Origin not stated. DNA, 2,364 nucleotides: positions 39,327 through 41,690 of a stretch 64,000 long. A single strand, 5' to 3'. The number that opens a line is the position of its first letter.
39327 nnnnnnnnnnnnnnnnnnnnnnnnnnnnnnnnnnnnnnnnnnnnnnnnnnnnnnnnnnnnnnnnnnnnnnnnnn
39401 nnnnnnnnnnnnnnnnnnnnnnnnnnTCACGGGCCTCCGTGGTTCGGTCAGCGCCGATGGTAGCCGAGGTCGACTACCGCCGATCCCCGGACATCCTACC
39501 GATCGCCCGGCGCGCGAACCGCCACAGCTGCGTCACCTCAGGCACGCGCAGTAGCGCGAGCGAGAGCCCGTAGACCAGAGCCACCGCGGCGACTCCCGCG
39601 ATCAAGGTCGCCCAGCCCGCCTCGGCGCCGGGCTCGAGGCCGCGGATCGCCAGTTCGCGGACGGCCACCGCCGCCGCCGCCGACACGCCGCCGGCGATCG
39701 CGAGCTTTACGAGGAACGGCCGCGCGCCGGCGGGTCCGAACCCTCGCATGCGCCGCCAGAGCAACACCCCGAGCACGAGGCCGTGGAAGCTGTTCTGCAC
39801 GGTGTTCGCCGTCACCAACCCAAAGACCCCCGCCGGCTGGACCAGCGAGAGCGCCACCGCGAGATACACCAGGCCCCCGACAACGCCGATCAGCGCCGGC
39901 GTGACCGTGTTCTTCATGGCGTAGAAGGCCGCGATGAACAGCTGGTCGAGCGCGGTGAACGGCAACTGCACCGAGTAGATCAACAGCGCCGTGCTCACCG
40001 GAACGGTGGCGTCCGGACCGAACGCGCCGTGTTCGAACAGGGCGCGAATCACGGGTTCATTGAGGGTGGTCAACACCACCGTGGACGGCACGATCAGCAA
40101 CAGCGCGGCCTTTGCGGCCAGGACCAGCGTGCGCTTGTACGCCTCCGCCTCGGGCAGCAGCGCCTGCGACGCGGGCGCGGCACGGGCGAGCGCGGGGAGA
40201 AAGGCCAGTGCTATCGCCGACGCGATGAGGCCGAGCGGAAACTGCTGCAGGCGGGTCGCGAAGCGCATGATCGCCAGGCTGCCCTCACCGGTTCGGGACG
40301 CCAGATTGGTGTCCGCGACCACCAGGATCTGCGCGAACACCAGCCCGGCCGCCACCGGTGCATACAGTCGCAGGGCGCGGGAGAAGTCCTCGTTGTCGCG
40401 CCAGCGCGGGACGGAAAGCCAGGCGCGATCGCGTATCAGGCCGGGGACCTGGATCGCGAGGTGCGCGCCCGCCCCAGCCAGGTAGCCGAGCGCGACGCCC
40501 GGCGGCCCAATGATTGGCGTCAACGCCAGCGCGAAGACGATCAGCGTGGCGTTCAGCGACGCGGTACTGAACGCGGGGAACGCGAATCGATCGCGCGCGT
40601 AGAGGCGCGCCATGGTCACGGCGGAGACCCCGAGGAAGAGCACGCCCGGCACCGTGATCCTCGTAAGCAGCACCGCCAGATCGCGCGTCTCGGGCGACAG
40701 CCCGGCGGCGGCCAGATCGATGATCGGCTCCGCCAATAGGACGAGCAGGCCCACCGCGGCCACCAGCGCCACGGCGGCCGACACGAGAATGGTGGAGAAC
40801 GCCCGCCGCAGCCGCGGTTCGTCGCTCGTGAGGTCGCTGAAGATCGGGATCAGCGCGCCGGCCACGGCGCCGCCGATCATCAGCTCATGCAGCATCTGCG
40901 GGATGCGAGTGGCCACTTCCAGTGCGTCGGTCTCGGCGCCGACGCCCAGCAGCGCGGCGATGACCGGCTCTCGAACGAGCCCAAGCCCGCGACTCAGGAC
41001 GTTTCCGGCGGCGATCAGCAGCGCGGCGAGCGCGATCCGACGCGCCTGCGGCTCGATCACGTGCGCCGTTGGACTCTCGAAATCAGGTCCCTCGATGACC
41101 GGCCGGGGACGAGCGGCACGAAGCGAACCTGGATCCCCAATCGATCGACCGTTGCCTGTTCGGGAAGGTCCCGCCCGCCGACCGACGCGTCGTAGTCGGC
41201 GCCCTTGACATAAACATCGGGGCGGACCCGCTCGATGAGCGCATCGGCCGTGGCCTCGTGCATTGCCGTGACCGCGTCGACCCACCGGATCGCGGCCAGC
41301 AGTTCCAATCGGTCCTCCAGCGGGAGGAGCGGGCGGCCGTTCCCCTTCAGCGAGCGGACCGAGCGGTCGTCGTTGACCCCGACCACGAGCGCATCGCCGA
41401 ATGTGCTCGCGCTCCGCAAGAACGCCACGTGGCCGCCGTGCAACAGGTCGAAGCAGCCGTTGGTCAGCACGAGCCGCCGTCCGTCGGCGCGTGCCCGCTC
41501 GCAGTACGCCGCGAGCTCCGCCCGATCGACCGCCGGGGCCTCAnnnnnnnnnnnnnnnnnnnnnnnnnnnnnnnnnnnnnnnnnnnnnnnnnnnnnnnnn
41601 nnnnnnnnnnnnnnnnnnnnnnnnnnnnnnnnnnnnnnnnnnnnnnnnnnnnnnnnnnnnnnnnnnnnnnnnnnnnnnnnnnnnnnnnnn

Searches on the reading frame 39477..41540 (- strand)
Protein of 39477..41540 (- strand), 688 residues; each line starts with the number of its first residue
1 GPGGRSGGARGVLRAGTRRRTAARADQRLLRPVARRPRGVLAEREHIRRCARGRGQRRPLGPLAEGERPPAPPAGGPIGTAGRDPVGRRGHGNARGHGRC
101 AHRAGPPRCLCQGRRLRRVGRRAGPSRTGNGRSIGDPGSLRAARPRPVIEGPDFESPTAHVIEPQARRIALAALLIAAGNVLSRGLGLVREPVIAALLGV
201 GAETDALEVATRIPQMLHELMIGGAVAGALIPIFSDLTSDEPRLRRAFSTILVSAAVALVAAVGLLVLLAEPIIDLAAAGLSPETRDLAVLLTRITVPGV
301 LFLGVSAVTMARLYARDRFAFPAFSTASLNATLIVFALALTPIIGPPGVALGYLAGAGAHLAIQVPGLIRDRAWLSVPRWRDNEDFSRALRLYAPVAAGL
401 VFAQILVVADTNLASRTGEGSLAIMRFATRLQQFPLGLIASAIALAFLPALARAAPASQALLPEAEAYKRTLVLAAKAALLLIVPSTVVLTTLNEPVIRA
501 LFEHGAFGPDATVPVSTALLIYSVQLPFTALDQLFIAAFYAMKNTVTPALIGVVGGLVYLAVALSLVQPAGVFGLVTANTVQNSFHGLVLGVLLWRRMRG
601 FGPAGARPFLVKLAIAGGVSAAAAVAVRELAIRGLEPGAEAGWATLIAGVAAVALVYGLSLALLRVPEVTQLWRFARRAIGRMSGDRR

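Call 73: search_protein_families(library=pfam, proteins=[window:39477-41540:-], max_evalue=0.001)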
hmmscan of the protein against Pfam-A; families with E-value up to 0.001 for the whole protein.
window:39477-41540:- (688 aa): 2 families
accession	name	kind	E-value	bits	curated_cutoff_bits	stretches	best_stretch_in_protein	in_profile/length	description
PF03023.19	MurJ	-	4.1e-72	243.7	27.4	1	194-627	1-432/451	Lipid II flippase MurJ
PF13440.11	Polysacc_synt_3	-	0.00061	19.5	23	0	209-276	216-282/293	Polysaccharide biosynthesis protein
